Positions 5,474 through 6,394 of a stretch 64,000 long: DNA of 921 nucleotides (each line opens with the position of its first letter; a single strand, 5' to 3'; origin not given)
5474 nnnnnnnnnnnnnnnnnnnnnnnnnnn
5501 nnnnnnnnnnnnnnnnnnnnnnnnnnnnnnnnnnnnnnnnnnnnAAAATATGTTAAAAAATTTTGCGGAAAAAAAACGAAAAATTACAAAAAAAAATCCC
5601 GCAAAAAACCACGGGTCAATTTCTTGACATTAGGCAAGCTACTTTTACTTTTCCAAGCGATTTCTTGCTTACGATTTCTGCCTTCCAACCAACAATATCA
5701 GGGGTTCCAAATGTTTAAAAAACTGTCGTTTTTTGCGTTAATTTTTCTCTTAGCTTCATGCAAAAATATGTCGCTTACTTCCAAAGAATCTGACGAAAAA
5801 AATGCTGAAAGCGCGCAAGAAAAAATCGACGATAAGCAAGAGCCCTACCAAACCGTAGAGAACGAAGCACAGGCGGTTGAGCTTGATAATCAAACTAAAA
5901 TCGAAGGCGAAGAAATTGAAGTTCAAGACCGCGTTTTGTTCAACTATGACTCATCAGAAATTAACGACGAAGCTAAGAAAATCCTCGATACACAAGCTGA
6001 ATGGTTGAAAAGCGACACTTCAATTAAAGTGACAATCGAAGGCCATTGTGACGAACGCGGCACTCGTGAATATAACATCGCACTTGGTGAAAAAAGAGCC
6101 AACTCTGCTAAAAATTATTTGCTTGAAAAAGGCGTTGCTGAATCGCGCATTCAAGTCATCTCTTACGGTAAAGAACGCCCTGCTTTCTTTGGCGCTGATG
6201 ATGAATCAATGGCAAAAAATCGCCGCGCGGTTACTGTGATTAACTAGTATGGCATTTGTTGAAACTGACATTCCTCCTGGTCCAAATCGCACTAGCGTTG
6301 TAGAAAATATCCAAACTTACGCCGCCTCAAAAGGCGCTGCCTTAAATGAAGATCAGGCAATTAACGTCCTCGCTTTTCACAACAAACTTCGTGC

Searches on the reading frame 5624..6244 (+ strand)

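Call 35: search_protein_families(library=pfam, proteins=[window:5624-6244:+], max_evalue=0.00001)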
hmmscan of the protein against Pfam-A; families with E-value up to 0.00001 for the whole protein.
window:5624-6244:+ (207 aa): 1 family
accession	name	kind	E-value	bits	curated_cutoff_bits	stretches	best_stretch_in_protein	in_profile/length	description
PF00691.25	OmpA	-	6.1e-24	84.7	27.2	1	105-200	1-98/98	OmpA family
